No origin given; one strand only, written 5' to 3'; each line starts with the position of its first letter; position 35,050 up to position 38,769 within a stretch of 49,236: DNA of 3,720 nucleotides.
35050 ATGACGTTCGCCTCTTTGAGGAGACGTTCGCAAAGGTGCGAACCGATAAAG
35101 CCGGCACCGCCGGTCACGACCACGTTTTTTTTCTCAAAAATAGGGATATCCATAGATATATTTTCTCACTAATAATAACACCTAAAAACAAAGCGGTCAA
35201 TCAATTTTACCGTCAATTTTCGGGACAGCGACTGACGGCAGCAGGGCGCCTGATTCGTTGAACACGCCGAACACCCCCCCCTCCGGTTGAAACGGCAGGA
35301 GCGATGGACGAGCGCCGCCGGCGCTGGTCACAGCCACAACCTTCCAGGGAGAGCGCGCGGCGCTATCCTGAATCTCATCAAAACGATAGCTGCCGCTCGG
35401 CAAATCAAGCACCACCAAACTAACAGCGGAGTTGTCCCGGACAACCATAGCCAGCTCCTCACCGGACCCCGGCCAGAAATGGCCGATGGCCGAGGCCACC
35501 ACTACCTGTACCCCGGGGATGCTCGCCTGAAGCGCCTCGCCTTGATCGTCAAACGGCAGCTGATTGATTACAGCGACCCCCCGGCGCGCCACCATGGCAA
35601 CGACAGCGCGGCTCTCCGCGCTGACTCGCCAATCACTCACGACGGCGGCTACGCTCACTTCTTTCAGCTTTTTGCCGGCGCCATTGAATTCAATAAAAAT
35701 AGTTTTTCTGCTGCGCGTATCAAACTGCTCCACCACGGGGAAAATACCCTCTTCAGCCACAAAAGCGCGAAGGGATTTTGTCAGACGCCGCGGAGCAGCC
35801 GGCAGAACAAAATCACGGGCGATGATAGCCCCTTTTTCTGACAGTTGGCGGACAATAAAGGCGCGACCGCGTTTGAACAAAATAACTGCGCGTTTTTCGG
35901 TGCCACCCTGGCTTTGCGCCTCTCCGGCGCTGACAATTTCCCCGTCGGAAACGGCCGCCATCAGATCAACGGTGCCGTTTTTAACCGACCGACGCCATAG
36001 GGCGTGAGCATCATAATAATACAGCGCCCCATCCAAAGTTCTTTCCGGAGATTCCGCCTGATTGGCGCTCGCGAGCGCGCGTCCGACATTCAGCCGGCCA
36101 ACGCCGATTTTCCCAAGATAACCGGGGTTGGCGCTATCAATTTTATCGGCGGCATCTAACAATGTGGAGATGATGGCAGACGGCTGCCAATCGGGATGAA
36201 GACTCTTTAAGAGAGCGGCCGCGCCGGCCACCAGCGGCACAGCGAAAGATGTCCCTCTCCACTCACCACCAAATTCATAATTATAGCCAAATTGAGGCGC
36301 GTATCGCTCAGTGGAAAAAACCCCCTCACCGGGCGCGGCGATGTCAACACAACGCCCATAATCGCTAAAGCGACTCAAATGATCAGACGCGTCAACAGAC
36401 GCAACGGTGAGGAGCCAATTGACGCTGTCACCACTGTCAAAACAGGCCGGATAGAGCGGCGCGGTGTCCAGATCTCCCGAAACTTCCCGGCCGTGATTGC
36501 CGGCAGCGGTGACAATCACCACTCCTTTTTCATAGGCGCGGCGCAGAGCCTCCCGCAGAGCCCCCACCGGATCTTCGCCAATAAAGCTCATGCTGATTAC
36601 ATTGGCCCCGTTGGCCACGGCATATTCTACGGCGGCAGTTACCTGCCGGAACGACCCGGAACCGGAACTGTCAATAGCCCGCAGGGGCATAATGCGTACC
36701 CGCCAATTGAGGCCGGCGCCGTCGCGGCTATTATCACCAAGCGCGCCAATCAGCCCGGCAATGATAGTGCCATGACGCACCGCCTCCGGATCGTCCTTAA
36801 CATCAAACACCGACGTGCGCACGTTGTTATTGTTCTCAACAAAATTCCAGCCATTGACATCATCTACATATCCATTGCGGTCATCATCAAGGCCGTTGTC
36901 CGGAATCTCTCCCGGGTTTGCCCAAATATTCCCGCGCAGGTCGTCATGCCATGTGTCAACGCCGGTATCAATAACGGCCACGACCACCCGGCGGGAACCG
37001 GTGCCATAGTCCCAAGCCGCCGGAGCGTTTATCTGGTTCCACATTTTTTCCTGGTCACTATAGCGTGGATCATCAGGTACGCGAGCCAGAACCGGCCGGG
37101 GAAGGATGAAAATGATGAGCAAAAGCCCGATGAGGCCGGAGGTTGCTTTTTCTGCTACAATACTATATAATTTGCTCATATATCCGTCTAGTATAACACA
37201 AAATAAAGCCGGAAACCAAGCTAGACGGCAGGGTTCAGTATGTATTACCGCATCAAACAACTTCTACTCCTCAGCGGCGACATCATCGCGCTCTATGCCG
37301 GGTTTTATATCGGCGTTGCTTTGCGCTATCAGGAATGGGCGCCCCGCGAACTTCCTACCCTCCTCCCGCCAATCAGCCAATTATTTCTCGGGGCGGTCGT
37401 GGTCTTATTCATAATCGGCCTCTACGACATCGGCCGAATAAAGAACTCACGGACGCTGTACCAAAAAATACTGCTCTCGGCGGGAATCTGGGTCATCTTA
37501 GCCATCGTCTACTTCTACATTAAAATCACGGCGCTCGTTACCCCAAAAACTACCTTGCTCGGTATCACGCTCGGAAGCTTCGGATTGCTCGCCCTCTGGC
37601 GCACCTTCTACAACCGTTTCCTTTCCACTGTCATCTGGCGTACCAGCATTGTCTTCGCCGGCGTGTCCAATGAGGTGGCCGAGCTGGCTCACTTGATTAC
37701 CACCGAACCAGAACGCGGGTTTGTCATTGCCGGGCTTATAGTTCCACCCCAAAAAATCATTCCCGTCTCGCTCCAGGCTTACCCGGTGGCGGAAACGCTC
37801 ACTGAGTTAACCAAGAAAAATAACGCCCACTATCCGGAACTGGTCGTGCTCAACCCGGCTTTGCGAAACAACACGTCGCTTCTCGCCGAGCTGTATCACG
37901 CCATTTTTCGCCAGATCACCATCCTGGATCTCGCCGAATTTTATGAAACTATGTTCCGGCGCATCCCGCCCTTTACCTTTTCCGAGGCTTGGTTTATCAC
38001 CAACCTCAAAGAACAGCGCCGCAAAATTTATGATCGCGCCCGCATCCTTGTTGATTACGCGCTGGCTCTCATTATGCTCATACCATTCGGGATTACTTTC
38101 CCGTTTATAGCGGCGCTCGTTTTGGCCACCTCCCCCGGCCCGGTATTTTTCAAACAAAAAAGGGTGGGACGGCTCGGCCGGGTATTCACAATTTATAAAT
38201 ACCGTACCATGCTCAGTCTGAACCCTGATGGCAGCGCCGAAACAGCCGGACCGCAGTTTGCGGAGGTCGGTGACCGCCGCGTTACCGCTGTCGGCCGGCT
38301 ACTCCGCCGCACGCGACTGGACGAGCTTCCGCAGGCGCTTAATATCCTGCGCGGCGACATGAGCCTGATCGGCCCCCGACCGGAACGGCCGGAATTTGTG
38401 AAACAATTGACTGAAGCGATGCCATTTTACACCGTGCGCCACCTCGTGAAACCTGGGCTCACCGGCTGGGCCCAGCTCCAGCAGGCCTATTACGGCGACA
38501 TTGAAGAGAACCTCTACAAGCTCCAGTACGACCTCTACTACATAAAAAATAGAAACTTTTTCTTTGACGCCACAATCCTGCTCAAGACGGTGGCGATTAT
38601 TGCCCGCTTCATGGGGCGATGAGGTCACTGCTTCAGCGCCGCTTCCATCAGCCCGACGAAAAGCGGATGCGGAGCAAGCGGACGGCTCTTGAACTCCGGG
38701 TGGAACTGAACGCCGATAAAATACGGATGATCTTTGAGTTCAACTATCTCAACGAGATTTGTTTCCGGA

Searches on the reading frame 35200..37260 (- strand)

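Call 72: search_protein_families(library=pfam, proteins=[window:35200-37260:-], max_evalue=0.00001)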
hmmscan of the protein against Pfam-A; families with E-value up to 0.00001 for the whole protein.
window:35200-37260:- (687 aa): 1 family
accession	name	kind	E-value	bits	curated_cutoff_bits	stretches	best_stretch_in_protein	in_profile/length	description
PF00082.27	Peptidase_S8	-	3.8e-46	158.1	21.8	1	90-388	2-288/288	Subtilase family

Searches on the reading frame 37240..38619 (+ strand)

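Call 72: search_protein_families(library=pfam, proteins=[window:37240-38619:+], max_evalue=0.00001)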
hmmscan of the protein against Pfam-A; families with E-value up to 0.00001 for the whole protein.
window:37240-38619:+ (460 aa): 1 family
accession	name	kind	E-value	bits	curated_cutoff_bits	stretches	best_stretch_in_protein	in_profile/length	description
PF02397.22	Bac_transf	-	1.8e-56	191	27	1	270-454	3-177/179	Bacterial sugar transferase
